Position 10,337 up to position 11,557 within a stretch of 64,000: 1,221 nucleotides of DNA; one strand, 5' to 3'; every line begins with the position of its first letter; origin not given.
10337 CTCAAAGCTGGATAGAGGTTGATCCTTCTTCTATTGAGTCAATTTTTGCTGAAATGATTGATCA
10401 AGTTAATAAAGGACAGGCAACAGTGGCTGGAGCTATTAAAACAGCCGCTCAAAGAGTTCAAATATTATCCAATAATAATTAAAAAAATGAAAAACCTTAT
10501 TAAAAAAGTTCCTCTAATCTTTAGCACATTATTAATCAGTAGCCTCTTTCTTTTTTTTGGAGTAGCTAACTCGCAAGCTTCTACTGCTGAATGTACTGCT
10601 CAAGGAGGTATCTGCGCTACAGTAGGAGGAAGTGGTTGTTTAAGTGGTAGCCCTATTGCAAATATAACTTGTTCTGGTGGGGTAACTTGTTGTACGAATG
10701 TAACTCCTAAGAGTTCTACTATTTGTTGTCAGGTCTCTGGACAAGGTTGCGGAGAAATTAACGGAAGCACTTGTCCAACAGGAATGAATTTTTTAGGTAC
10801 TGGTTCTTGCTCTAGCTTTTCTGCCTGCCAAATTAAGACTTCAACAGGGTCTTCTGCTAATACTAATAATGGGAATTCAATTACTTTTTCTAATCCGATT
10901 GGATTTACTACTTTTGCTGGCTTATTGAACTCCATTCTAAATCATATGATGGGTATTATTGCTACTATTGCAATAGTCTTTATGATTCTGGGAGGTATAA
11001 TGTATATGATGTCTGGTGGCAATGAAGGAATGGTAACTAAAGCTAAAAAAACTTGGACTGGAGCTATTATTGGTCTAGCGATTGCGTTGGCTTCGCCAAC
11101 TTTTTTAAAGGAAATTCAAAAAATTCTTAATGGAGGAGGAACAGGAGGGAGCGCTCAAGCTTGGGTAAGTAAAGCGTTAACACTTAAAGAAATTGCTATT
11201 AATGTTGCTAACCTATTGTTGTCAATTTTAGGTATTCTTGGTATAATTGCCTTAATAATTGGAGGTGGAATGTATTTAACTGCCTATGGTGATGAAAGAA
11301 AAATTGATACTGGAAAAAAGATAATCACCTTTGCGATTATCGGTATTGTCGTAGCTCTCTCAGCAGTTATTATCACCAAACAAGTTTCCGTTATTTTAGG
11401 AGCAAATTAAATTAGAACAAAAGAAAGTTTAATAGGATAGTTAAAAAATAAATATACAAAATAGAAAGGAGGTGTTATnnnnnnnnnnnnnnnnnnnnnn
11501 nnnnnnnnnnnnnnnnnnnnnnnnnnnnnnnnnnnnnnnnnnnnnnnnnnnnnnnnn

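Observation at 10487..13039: Tandem array of four TrbC/VirB2-like pilin-family paralogs with Cys-rich and Thr/Asn-rich extracellular N-domains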

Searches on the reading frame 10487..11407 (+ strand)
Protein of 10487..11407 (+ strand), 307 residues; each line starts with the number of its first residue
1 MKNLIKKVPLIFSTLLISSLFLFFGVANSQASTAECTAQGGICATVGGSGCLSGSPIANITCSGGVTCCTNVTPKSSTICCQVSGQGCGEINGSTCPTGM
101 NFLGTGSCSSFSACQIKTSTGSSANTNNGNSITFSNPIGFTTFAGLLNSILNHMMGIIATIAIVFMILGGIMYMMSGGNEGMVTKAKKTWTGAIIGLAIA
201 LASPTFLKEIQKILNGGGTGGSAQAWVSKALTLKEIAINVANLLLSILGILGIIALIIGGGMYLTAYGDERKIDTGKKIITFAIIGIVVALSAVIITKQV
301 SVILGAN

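Call 3: search_protein_families(library=pfam, proteins=[window:10487-11407:+], max_evalue=1)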
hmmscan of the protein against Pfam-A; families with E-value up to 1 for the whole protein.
window:10487-11407:+ (307 aa): 3 families
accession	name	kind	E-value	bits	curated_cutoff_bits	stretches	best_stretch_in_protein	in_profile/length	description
PF18895.5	T4SS_pilin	-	1e-17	64.4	26.6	2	142-207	4-68/71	Type IV secretion system pilin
PF07843.16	DUF1634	-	0.027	15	27.5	1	156-248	6-76/102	Protein of unknown function (DUF1634)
PF04746.17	DUF575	-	0.34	11.6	25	1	146-187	8-49/101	Protein of unknown function (DUF575)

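Call 4: search_protein_families(library=ncbifam, proteins=[window:10487-11407:+], max_evalue=1)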
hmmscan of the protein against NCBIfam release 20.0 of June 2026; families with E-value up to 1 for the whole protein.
window:10487-11407:+ (307 aa): 2 families
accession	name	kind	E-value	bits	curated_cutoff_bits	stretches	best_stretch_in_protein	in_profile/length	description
NF045849.1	ICE_MMCAP2_0565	equivalog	2.1e-07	30.5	40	2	142-202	8-68/80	Mbov_0395 family pilin-like conjugal transfer protein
TIGR02970.1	succ_dehyd_cytB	equivalog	0.065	13.5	52.3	1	134-202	46-114/120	succinate dehydrogenase, cytochrome b556 subunit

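Call 11: find_homologous_proteins(query=window:10487-11407:+, max_evalue=0.001)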
Query window:10487-11407:+ (307 aa): 172 proteins with E <= 0.001 among 8000 candidates; the best 120 are listed.
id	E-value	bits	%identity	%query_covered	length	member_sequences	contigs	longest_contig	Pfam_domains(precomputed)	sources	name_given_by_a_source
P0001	8.6e-187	638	100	100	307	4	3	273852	PF18895.6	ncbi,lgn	-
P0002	1.0e-78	283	52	96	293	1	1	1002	PF18895.6,PF04956.19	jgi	-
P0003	1.6e-78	282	62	74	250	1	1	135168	PF18895.6,PF04956.19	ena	-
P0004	1.8e-77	279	62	76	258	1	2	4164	PF18895.6,PF04956.19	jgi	jgi:hypothetical protein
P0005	7.6e-76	273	49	98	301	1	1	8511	PF18895.6,PF04956.19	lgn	-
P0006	1.3e-75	273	59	75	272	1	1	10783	PF18895.6,PF04956.19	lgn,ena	-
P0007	3.4e-75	271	65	70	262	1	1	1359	PF18895.6,PF04956.19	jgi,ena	-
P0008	8.5e-75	270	59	74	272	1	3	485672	PF18895.6,PF04956.19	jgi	jgi:TRAP-type C4-dicarboxylate transport system permease small subunit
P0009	1.0e-74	270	60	74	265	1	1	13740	PF18895.6,PF04956.19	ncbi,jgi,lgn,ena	-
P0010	4.9e-74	267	60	70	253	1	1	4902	PF18895.6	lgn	-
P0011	1.1e-73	266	58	73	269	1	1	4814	PF18895.6,PF04956.19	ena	-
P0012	1.3e-73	266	62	69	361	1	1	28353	PF18895.6,PF04956.19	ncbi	ncbi:MAG: pilin [Candidatus Moraniibacteriota bacterium]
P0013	8.2e-73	263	62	74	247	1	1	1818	PF18895.6,PF04956.19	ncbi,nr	ncbi:MAG TPA: hypothetical protein ENL05_00380 [Candidatus Moranbacteria bacterium]|nr:hypothetical 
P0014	1.4e-72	263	58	74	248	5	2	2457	PF18895.6,PF04956.19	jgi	-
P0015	3.0e-72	262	70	57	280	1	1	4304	PF18895.6,PF04956.19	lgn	-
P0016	1.0e-71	260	57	79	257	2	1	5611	PF18895.6,PF04956.19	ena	-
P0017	3.8e-71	258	56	76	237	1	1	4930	PF18895.6,PF04956.19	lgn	-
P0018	5.4e-71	257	65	65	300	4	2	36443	PF18895.6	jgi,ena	-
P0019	8.1e-71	257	55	82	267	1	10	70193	PF18895.6,PF04956.19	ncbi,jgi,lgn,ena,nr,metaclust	ncbi:MAG: hypothetical protein US30_C0012G0011 [Candidatus Moranbacteria bacterium GW2011_GWF2_36_83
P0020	1.8e-70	256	64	64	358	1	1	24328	PF18895.6,PF04956.19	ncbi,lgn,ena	-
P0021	5.3e-70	254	53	74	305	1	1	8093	PF18895.6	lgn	-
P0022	7.0e-70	254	68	57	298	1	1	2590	PF18895.6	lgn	-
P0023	8.1e-70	254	55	77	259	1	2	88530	PF18895.6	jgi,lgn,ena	jgi:hypothetical protein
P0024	8.3e-70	254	62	70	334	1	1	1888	PF18895.6,PF04956.19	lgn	-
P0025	8.3e-70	254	57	77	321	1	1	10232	PF18895.6,PF04956.19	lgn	-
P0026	1.2e-69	253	55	74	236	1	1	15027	PF18895.6,PF04956.19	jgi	-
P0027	1.4e-69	253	59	73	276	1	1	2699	PF18895.6,PF04956.19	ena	-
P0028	3.4e-69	252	54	76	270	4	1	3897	PF18895.6,PF04956.19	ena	-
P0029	4.5e-69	251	49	93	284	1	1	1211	PF18895.6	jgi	jgi:hypothetical protein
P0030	4.7e-69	251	56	74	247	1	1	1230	PF18895.6,PF04956.19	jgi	-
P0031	5.1e-69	251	55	74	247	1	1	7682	PF18895.6,PF04956.19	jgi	-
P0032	7.3e-69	250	53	84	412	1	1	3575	PF18895.6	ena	-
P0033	8.4e-69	250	52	79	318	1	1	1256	PF18895.6,PF04956.19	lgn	-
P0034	1.0e-68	250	54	80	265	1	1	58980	PF18895.6,PF04956.19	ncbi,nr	ncbi:MAG: pilin [bacterium]|nr:pilin [bacterium]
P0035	2.7e-66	242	50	97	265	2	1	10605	PF18895.6,PF04956.19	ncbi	-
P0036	4.8e-66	241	65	56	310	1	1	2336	PF18895.6,PF04956.19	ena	-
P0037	5.0e-66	241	47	91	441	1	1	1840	PF18895.6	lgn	-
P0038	5.5e-66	241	66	56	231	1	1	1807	PF18895.6,PF04956.19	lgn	-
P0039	6.8e-66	241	66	56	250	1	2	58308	PF18895.6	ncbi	-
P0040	1.1e-65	240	59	74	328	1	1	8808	PF18895.6,PF04956.19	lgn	-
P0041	1.3e-65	240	49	98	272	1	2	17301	PF18895.6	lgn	-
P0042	1.3e-65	240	57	76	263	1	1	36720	PF18895.6,PF04956.19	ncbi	-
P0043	1.5e-65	240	64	61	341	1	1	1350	PF18895.6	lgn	-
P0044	1.8e-65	239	59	65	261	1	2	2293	PF18895.6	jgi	-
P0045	1.5e-64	236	55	73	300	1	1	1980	PF18895.6,PF04956.19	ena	-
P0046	5.1e-64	235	65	57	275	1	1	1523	PF18895.6,PF04956.19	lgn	-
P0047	8.2e-64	234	61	61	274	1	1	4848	PF18895.6,PF04956.19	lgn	-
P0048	2.5e-63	232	59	64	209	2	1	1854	PF07843.17,PF18895.6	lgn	-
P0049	3.8e-63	232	53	75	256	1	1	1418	PF18895.6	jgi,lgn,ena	-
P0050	1.9e-62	229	63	57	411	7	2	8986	PF18895.6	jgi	-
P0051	1.0e-61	227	51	84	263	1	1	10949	PF18895.6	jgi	jgi:hypothetical protein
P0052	2.9e-61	226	62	57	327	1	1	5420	PF18895.6,PF04956.19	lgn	-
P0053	4.9e-61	225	59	57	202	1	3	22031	PF18895.6,PF04956.19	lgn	-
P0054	4.4e-60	222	61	56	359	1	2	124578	PF18895.6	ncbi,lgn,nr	ncbi:MAG: pilin [Candidatus Pacebacteria bacterium]|nr:pilin [Candidatus Paceibacterota bacterium] M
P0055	8.1e-60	221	58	65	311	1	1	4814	PF18895.6,PF04956.19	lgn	-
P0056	3.1e-59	219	60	57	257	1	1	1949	PF18895.6,PF04956.19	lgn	-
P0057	4.1e-59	218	60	56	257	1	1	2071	PF18895.6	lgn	-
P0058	1.1e-58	217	42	98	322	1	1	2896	PF18895.6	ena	-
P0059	1.2e-58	217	63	56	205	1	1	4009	PF18895.6,PF04956.19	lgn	-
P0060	1.3e-58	217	56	64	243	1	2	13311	PF18895.6,PF04956.19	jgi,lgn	-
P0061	1.5e-58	217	61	57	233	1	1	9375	PF18895.6,PF04956.19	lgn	-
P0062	3.1e-58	216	60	57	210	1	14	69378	PF18895.6,PF04956.19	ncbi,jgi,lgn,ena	-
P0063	1.0e-57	214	60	58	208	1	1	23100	PF18895.6,PF04956.19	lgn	-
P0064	1.0e-57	214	60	59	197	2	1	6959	PF18895.6,PF04956.19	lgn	-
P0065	1.9e-57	213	59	57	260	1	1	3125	PF18895.6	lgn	-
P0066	2.5e-57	213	56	64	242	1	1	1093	PF18895.6,PF04956.19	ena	-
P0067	2.8e-57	212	58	56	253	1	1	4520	PF18895.6,PF04956.19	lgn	-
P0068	7.1e-57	211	51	72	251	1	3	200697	PF18895.6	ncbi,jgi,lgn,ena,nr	ncbi:MAG TPA: TrbC/VirB2 family protein [Candidatus Moranbacteria bacterium]|nr:TrbC/VirB2 family pr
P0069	7.4e-57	211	60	56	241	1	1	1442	PF18895.6,PF04956.19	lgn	-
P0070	8.3e-57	211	56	64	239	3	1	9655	PF18895.6,PF04956.19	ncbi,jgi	-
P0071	2.8e-56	209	50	73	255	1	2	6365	PF18895.6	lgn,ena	-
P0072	3.0e-56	209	45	91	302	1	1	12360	PF18895.6,PF04956.19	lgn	-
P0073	4.9e-56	208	44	97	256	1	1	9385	PF18895.6,PF04956.19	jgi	jgi:hypothetical protein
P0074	7.0e-56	208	51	72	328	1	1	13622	PF18895.6,PF04956.19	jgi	-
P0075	1.2e-55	207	56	58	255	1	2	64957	PF18895.6,PF04956.19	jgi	jgi:hypothetical protein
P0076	1.8e-55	206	49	74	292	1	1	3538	PF18895.6,PF04956.19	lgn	-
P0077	1.9e-55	206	50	72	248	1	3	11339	PF18895.6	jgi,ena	jgi:hypothetical protein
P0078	2.0e-55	206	48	77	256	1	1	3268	PF18895.6,PF04956.19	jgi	jgi:hypothetical protein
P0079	5.6e-55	205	54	69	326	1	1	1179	PF18895.6,PF04956.19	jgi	jgi:hypothetical protein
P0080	1.0e-54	204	47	75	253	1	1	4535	PF18895.6,PF04956.19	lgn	-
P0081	1.1e-54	204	59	56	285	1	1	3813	PF18895.6,PF04956.19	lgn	-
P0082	1.2e-54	204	49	74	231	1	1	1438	PF18895.6,PF04956.19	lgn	-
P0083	1.4e-54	204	60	56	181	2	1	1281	PF18895.6,PF04956.19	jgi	jgi:TRAP-type C4-dicarboxylate transport system permease small subunit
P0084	2.1e-54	203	59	55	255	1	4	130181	PF18895.6,PF04956.19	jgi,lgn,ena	-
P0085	2.9e-54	203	59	58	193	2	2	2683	PF18895.6,PF04956.19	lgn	-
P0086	3.7e-54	202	49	86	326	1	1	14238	PF18895.6,PF04956.19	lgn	-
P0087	3.7e-54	202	50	72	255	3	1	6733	PF18895.6,PF04956.19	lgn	-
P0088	1.5e-53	200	57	57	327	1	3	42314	PF18895.6,PF04956.19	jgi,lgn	jgi:TRAP-type C4-dicarboxylate transport system permease small subunit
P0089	3.6e-53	199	57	56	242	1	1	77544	PF18895.6,PF04956.19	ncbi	-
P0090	5.3e-53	198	49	74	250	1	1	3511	PF18895.6,PF04956.19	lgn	-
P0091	5.8e-53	198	48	75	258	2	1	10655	PF18895.6,PF04956.19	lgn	-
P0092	7.8e-53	198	50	71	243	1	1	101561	PF18895.6,PF04956.19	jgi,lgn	jgi:type IV secretory pathway VirB2 component (pilin)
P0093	8.0e-53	198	58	56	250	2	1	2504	PF18895.6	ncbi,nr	ncbi:MAG: pilin [Candidatus Moranbacteria bacterium]|nr:pilin [Candidatus Moranbacteria bacterium]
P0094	9.1e-53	198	51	59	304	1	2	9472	PF18895.6,PF04956.19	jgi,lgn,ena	-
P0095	1.3e-52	197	52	66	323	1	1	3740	PF18895.6,PF04956.19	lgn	-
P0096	1.3e-52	197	49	76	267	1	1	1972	PF18895.6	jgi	jgi:hypothetical protein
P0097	7.3e-52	195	54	56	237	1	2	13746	PF18895.6,PF04956.19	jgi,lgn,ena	-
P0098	1.9e-51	193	57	56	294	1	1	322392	PF18895.6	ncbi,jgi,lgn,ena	ncbi:MAG: pilin [Parcubacteria group bacterium]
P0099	1.0e-50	191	52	68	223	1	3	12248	PF18895.6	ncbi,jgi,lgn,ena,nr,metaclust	ncbi:MAG: hypothetical protein UT50_C0017G0016 [Candidatus Moranbacteria bacterium GW2011_GWA2_39_41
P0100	1.3e-50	191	58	56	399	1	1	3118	PF18895.6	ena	-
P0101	2.2e-50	190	51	65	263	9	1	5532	PF18895.6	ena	-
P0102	2.2e-50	190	58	56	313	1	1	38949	PF18895.6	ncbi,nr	ncbi:MAG: hypothetical protein Q8L10_00160 [Candidatus Moranbacteria bacterium]|nr:hypothetical prot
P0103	4.2e-50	189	49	75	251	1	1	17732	PF18895.6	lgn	-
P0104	4.6e-50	189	45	82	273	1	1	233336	PF18895.6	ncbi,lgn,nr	ncbi:MAG: hypothetical protein Q7T51_01510 [Candidatus Moranbacteria bacterium]|nr:hypothetical prot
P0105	7.5e-50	188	40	99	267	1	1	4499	PF18895.6,PF04956.19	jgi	-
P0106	1.5e-49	187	45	74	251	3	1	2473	PF18895.6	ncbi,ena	-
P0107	2.7e-49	186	58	56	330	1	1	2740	PF18895.6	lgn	-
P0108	3.2e-49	186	58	55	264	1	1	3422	PF18895.6,PF04956.19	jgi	jgi:hypothetical protein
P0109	1.7e-48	184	46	68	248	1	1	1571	PF18895.6,PF04956.19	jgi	-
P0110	2.6e-48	183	52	57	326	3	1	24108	PF18895.6,PF04956.19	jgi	-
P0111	4.0e-48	182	55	58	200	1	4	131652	PF18895.6,PF04956.19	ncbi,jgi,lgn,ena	jgi:hypothetical protein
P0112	4.0e-48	182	41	98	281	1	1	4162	PF18895.6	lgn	-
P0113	5.8e-48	182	52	58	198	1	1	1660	PF18895.6,PF04956.19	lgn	-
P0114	6.4e-48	182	45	76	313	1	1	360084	PF18895.6,PF04956.19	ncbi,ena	-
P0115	1.1e-47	181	49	71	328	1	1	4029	PF18895.6,PF04956.19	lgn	-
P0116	1.4e-47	181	55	54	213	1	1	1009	PF18895.6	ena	-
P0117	1.6e-47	180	55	57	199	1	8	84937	PF18895.6,PF04956.19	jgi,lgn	-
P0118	1.1e-46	178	48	64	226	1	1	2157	PF18895.6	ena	-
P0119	1.2e-46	178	48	64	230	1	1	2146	PF18895.6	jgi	-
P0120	1.5e-46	177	54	55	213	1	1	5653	PF18895.6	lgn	-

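Call 20: find_encoding_contigs(protein=P0008, flank=10000, max_places=1)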
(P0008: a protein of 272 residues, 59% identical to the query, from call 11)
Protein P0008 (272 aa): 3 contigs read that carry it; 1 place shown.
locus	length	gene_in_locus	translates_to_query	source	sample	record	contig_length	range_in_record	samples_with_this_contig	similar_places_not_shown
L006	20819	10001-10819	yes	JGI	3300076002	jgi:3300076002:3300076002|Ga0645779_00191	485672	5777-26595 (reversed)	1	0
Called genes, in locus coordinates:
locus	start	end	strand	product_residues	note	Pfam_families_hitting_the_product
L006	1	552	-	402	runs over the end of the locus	PF04932:Wzy_C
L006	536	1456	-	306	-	PF04932:Wzy_C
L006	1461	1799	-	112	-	-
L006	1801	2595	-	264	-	PF00535:Glycos_transf_2, PF13641:Glyco_tranf_2_3, PF13632:Glyco_trans_2_3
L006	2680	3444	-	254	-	PF00535:Glycos_transf_2, PF13641:Glyco_tranf_2_3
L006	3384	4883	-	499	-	PF01943:Polysacc_synt, PF13440:Polysacc_synt_3, PF01554:MatE (weak)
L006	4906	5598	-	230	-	PF11987:IF-2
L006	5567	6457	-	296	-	PF00009:GTP_EFTU, PF01926:MMR_HSR1, PF02421:FeoB_N (weak), PF09439:SRPRB (faint), PF22042:EF-G_D2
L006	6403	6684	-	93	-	PF04760:IF2_N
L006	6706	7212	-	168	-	PF14584:DUF4446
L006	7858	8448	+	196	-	PF13489:Methyltransf_23 (weak), PF01209:Ubie_methyltran, PF05175:MTS (weak), PF01728:FtsJ (weak), PF13847:Methyltransf_31, PF08241:Methyltransf_11, PF08242:Methyltransf_12, PF13649:Methyltransf_25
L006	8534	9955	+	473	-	PF01547:SBP_bac_1, PF13416:SBP_bac_8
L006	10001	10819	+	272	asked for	PF04956:TrbC (weak), PF18895:T4SS_pilin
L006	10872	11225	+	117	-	PF18895:T4SS_pilin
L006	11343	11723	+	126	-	PF18895:T4SS_pilin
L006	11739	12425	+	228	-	PF18895:T4SS_pilin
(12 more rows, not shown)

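Call 21: find_encoding_contigs(protein=P0114, flank=10000, max_places=1)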
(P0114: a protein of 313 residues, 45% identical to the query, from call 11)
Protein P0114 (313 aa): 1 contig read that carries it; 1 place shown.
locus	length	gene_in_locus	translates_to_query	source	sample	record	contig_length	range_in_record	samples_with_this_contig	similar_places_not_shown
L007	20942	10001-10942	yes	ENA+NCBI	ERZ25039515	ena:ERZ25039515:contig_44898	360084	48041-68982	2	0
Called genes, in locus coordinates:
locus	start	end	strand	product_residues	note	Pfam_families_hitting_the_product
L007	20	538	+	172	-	PF06725:3D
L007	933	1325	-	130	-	PF02675:AdoMet_dc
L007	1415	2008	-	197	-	PF03167:UDG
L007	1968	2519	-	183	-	PF00149:Metallophos, PF12850:Metallophos_2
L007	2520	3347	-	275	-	PF01261:AP_endonuc_2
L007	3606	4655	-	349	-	PF01368:DHH, PF02272:DHHA1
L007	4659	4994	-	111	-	PF02033:RBFA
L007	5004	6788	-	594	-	PF04760:IF2_N, PF00009:GTP_EFTU, PF01926:MMR_HSR1, PF08477:Roc (faint), PF14578:GTP_EFTU_D4 (faint), PF22042:EF-G_D2, PF03144:GTP_EFTU_D2 (faint), PF11987:IF-2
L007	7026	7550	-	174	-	PF14584:DUF4446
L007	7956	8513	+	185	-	PF01135:PCMT (weak), PF01209:Ubie_methyltran, PF01728:FtsJ, PF05175:MTS, PF13489:Methyltransf_23 (weak), PF13847:Methyltransf_31, PF08241:Methyltransf_11, PF13649:Methyltransf_25, +2 more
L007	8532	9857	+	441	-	PF01547:SBP_bac_1, PF13416:SBP_bac_8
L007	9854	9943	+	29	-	-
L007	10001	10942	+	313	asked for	PF04956:TrbC (weak), PF18895:T4SS_pilin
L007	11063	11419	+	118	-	PF18895:T4SS_pilin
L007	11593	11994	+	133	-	PF18895:T4SS_pilin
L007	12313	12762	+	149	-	PF18895:T4SS_pilin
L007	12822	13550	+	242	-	PF04956:TrbC (weak), PF18895:T4SS_pilin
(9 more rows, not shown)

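Call 22: find_encoding_contigs(protein=P0098, flank=10000, max_places=1)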
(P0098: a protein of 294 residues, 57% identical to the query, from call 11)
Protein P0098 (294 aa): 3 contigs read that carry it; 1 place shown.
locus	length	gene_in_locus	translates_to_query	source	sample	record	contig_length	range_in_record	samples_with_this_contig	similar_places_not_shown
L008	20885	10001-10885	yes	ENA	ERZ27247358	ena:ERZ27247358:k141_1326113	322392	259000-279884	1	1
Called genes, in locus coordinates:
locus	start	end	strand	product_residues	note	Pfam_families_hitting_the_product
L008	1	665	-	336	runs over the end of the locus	PF01022:HTH_5 (faint), PF01047:MarR (faint), PF13404:HTH_AsnC-type, PF13412:HTH_24, PF13404:HTH_AsnC-type, PF13412:HTH_24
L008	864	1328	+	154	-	-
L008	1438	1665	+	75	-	-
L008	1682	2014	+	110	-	-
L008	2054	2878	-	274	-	PF01261:AP_endonuc_2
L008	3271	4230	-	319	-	PF01368:DHH, PF02272:DHHA1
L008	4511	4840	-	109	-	PF02033:RBFA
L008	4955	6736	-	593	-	PF03144:GTP_EFTU_D2 (faint), PF04760:IF2_N, PF00009:GTP_EFTU, PF00071:Ras (weak), PF01926:MMR_HSR1, PF14578:GTP_EFTU_D4 (faint), PF22042:EF-G_D2, PF11987:IF-2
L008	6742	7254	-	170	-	PF14584:DUF4446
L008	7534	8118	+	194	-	PF01209:Ubie_methyltran, PF02475:TRM5-TYW2_MTfase (weak), PF05175:MTS (weak), PF13489:Methyltransf_23 (weak), PF13847:Methyltransf_31, PF08241:Methyltransf_11, PF08242:Methyltransf_12, PF13649:Methyltransf_25, +1 more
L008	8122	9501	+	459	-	PF01547:SBP_bac_1, PF13416:SBP_bac_8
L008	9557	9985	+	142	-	PF18895:T4SS_pilin (faint)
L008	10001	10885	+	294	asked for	PF18895:T4SS_pilin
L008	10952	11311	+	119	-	PF18895:T4SS_pilin (weak)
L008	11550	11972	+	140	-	PF18895:T4SS_pilin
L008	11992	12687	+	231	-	PF18895:T4SS_pilin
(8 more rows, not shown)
